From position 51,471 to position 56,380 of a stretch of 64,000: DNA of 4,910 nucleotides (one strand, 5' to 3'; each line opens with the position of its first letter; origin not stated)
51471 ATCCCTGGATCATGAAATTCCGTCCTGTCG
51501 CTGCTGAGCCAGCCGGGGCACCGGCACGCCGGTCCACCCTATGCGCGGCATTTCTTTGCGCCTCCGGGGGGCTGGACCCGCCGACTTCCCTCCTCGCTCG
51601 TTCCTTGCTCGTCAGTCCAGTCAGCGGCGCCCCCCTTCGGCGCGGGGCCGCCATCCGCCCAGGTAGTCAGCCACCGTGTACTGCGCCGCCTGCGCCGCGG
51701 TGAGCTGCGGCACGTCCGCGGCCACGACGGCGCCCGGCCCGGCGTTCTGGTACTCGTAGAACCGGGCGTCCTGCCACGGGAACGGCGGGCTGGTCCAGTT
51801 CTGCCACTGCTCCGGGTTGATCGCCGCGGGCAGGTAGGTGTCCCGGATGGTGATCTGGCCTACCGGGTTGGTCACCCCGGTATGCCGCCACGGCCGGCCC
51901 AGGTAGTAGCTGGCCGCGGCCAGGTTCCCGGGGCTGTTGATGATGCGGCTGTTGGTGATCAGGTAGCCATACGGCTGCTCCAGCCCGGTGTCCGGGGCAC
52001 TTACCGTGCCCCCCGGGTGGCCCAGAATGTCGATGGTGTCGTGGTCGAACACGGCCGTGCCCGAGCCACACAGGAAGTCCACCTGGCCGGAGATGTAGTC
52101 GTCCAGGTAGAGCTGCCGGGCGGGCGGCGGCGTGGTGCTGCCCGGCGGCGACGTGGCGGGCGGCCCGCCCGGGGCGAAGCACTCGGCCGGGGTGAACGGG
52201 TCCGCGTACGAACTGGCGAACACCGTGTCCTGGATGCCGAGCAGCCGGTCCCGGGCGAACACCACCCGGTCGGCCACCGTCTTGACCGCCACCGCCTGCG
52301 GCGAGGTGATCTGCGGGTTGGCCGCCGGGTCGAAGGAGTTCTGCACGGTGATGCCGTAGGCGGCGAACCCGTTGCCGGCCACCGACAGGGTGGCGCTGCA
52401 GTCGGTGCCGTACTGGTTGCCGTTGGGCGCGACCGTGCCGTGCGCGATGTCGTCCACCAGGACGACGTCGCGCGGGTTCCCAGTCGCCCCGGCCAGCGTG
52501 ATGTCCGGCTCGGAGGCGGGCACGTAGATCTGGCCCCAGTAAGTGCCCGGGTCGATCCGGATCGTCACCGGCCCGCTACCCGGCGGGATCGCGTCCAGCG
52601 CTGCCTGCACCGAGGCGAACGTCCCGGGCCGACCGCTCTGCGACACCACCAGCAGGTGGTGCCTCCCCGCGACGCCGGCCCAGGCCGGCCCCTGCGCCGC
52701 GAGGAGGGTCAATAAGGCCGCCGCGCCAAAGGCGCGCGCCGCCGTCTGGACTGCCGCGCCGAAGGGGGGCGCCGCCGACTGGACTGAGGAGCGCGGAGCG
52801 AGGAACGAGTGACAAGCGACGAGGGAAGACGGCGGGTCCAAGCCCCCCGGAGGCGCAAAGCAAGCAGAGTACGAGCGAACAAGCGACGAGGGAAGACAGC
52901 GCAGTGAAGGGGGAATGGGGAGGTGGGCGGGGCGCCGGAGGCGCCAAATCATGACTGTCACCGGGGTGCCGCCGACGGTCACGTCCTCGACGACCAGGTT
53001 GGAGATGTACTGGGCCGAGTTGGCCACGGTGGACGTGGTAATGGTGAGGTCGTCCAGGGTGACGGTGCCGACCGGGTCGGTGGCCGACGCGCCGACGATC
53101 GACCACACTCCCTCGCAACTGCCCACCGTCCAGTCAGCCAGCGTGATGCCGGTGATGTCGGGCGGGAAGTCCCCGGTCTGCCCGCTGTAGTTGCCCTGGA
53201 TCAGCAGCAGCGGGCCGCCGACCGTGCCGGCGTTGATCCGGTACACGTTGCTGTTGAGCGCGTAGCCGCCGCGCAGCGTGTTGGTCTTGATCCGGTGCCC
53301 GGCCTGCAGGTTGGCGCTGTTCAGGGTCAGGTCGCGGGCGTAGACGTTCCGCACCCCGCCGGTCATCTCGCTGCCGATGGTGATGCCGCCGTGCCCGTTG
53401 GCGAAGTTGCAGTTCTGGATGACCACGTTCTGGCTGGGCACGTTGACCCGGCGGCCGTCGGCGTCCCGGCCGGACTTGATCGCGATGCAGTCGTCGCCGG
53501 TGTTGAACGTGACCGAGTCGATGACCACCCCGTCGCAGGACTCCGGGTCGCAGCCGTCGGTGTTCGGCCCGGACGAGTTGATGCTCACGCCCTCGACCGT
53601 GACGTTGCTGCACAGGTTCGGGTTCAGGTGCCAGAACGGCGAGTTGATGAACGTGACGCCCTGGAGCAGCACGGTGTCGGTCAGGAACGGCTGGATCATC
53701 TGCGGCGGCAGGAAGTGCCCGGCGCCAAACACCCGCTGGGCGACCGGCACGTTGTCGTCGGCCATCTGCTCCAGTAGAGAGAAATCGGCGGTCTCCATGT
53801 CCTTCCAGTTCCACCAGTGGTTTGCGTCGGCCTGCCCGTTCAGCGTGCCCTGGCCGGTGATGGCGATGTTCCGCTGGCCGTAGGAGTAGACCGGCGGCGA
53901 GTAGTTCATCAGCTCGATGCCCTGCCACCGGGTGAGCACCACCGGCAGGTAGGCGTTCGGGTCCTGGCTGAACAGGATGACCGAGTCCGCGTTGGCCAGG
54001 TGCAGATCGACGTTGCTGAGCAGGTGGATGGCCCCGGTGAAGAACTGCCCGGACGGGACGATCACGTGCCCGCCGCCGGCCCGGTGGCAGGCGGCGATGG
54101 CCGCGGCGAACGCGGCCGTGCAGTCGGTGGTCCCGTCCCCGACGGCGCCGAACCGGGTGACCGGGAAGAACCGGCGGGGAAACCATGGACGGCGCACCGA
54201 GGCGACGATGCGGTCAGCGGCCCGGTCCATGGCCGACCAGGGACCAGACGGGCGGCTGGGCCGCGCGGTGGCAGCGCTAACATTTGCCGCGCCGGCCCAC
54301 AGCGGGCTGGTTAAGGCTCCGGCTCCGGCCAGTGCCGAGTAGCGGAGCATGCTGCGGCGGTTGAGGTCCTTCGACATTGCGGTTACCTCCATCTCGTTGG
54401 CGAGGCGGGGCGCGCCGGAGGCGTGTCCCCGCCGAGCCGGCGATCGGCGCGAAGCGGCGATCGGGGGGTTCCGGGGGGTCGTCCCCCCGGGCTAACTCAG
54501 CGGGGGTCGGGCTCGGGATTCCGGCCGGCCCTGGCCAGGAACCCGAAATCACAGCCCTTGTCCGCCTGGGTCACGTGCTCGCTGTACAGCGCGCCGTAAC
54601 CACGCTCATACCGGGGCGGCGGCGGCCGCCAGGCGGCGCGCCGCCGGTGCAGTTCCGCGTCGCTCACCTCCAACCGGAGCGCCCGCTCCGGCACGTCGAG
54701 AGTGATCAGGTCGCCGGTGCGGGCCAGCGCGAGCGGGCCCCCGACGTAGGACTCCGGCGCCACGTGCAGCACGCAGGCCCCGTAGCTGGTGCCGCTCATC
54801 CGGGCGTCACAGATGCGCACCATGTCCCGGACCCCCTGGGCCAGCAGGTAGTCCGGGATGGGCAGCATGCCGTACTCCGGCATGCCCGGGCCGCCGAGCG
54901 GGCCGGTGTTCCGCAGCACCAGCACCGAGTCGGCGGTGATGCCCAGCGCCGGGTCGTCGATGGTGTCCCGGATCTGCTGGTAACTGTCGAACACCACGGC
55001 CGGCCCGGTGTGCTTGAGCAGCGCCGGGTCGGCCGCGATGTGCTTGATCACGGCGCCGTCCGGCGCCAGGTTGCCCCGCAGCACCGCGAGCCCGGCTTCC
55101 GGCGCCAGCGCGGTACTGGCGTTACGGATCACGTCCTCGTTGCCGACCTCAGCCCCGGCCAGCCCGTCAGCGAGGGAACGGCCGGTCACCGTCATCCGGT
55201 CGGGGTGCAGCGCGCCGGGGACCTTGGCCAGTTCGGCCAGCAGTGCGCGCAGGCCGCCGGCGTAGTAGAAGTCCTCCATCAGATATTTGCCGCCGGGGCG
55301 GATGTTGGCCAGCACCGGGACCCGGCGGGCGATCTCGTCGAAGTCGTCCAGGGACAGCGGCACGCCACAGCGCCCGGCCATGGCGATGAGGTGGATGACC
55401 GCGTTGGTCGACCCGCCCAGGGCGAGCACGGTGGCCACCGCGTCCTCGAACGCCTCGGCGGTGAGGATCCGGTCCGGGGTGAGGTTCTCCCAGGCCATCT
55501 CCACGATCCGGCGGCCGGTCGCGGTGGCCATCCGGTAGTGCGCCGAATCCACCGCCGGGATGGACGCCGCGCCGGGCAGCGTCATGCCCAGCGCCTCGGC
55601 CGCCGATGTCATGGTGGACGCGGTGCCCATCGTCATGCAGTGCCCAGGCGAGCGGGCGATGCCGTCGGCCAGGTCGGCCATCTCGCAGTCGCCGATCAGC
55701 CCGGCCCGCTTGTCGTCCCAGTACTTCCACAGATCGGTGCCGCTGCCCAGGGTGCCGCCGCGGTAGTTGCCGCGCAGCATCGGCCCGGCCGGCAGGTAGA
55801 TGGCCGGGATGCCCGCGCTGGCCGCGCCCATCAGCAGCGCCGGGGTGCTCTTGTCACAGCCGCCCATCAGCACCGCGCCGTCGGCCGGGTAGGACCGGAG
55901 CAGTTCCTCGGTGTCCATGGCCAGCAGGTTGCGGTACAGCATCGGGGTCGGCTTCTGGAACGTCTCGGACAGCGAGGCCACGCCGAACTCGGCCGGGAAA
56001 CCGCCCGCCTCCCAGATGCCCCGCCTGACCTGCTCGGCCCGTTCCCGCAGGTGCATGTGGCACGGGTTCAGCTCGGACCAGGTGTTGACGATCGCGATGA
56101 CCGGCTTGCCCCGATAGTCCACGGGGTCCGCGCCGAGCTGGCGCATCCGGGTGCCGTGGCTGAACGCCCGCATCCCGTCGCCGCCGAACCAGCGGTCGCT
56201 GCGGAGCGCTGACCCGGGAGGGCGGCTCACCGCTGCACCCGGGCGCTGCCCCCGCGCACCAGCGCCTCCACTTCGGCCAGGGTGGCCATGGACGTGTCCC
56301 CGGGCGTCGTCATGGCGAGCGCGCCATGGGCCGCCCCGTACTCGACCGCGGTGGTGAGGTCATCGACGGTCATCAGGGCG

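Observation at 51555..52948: Inverted GC-rich repeats bracket the pectinesterase module and fuse it in frame to the upstream GH28 gene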

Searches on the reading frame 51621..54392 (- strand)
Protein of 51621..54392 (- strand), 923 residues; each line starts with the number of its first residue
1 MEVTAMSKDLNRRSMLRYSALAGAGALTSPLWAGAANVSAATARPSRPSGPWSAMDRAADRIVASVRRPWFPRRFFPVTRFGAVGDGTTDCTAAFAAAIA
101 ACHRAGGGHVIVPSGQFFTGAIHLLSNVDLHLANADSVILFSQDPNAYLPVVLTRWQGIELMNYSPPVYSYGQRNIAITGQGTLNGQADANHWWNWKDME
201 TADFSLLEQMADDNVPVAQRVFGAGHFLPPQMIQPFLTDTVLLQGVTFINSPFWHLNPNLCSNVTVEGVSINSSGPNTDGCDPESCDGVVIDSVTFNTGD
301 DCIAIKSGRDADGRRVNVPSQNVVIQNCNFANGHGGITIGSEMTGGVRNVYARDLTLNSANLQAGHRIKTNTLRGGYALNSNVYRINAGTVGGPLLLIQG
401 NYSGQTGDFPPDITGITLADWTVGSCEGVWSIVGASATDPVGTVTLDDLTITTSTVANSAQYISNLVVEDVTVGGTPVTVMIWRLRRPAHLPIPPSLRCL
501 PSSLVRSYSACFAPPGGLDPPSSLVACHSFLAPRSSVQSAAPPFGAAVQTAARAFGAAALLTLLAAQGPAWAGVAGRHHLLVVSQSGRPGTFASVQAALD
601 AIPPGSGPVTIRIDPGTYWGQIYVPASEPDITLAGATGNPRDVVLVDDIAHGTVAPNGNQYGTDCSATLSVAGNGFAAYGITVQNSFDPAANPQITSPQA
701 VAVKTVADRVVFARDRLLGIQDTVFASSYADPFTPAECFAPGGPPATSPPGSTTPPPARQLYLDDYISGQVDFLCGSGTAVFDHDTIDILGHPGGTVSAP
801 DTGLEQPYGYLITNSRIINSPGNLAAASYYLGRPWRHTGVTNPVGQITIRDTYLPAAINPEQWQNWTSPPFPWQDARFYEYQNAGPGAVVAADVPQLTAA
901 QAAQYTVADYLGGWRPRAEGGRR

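Call 15: search_protein_families(library=pfam, proteins=[window:51621-54392:-], max_evalue=0.01)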
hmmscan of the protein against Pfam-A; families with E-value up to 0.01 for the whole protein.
window:51621-54392:- (923 aa): 3 families
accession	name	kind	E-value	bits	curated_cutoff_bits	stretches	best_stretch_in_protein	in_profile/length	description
PF01095.25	Pectinesterase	-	2.8e-29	102.3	27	2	758-913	136-297/298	Pectinesterase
PF00295.23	Glyco_hydro_28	-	4.3e-25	88.9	22.9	1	230-459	91-314/324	Glycosyl hydrolases family 28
PF12708.12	Pect-lyase_RHGA_epim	-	8.9e-09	35.9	27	1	75-130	1-58/213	Rhamnogalacturonase A/epimerase, pectate lyase-like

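Call 16: find_homologous_proteins(query=window:51621-54392:-, max_evalue=1e-20)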
Query window:51621-54392:- (923 aa): 2771 proteins with E <= 1e-20 among 8000 candidates; the best 120 are listed.
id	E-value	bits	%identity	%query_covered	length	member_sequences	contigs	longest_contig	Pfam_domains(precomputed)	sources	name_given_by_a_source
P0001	7.1e-262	890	82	52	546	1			PF12708.13,PF00295.24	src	-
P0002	5.7e-243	827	76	51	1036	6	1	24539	PF12708.13,PF24877.2,PF00295.24,PF00920.28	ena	-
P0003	3.9e-169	583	42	44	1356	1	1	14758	PF12708.13,PF00295.24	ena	-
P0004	4.6e-156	540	58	46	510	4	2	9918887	PF12708.13,PF00295.24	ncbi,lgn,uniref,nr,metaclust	ncbi:glycoside hydrolase family 28 protein [Actinospica robiniae]|uniref:glycoside hydrolase family 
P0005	7.8e-154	532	53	51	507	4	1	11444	PF12708.13,PF00295.24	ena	-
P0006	7.6e-151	522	55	46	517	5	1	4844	PF12708.13,PF00295.24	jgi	jgi:hypothetical protein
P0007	2.0e-148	514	56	46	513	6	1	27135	PF12708.13,PF00295.24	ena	-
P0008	2.3e-147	511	48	42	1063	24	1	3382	PF00135.35,PF00326.28,PF13229.13,PF07859.20,PF12708.13,PF01095.26,PF12697.14,PF00561.27,PF12146.16,PF20434.6,PF00295.24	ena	-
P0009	5.5e-147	510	42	39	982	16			PF13229.13,PF12708.13,PF00295.24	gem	-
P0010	2.9e-145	504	38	44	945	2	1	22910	PF12708.13,PF00295.24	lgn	-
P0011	6.9e-145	503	37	45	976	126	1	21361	PF12708.13,PF00295.24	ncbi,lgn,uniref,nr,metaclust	ncbi:glycoside hydrolase family 28 protein [Bacteroides timonensis]|uniref:glycoside hydrolase famil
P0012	9.3e-145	502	40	40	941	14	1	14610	PF13229.13,PF12708.13,PF00295.24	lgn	-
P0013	2.2e-143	498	51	38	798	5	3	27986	PF13229.13,PF12708.13,PF01095.26,PF00295.24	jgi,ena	jgi:polygalacturonase/pectin methylesterase-like acyl-CoA thioesterase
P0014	1.8e-142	495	52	48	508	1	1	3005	PF12708.13,PF00295.24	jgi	jgi:polygalacturonase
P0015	5.9e-142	493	51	51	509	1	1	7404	PF12708.13,PF00295.24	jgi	jgi:polygalacturonase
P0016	1.2e-140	489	50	39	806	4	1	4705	PF13229.13,PF12708.13,PF01095.26,PF00295.24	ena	-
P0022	1.4e-131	459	50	38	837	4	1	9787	PF13229.13,PF12708.13,PF01095.26,PF00295.24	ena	-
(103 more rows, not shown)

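Call 18: find_encoding_contigs(protein=P0002, flank=10000, max_places=4)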
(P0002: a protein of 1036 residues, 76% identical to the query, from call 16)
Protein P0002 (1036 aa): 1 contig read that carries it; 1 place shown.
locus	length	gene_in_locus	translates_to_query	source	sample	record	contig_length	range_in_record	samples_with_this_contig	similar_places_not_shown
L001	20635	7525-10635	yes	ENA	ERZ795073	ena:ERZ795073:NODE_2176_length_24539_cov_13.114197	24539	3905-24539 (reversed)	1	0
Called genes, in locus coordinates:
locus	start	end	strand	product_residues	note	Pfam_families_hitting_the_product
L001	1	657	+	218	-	?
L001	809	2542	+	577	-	PF00587:tRNA-synt_2b, PF04073:tRNA_edit, PF03129:HGTP_anticodon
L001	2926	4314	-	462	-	PF00202:Aminotran_3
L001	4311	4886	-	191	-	PF13404:HTH_AsnC-type, PF13412:HTH_24, PF22482:AsnC_trans_reg_3, PF01037:AsnC_trans_reg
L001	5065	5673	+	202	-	PF01266:DAO (weak)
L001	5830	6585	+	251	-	PF00392:GntR, PF07729:FCD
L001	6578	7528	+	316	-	PF00701:DHDPS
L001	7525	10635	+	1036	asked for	PF00920:ILVD_EDD_N, PF24877:ILV_EDD_C, PF12708:Pect-lyase_RHGA_epim (weak), PF00295:Glyco_hydro_28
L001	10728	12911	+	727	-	-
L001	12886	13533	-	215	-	-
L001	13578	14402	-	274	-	PF03171:2OG-FeII_Oxy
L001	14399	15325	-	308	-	PF27100:DcsG_N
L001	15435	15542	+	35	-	-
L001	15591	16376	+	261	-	PF01073:3Beta_HSD, PF01370:Epimerase, PF02719:Polysacc_synt_2 (faint), PF04321:RmlD_sub_bind (weak), PF13460:NAD_binding_10, PF16363:GDP_Man_Dehyd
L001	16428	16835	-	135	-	PF00190:Cupin_1 (faint), PF12852:Cupin_6 (weak), PF00027:cNMP_binding (weak), PF05899:Cupin_3 (weak), PF07883:Cupin_2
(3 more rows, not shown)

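Call 19: find_encoding_contigs(protein=window:51621-54392:-, flank=10000, max_places=6)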
Protein window:51621-54392:- (923 aa): no gene with exactly this product is on record in the collection.

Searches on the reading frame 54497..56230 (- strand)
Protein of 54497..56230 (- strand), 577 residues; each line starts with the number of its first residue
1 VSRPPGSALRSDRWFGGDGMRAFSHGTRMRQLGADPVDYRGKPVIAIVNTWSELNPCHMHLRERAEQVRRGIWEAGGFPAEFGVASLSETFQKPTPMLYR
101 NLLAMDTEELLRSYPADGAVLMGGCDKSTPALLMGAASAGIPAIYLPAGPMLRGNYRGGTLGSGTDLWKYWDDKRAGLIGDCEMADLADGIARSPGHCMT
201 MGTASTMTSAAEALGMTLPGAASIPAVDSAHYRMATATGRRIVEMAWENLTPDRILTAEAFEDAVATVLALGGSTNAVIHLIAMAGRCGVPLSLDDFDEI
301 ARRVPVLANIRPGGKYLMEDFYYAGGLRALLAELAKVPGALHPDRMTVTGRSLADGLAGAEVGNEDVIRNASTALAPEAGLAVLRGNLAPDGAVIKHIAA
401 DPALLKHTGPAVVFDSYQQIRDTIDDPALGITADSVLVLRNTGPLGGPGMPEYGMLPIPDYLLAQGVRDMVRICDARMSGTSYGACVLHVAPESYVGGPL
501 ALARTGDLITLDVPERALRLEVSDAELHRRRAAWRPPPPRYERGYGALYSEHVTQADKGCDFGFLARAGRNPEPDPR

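Call 15: search_protein_families(library=pfam, proteins=[window:54497-56230:-], max_evalue=0.01)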
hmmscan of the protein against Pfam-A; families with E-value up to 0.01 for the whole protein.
window:54497-56230:- (577 aa): 2 families
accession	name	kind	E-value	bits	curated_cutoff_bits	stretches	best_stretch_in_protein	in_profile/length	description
PF00920.27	ILVD_EDD_N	-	3.7e-108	361.9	27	1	42-355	1-315/316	Dihydroxy-acid/6-phosphogluconate dehydratase N-terminal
PF24877.1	ILV_EDD_C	-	1.7e-63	214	27.7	1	366-560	1-191/191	Dihydroxy-acid/6-phosphogluconate dehydratase C-terminal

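Call 20: find_encoding_contigs(protein=window:54497-56230:-, flank=10000, max_places=6)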
Protein window:54497-56230:- (577 aa): no gene with exactly this product is on record in the collection.
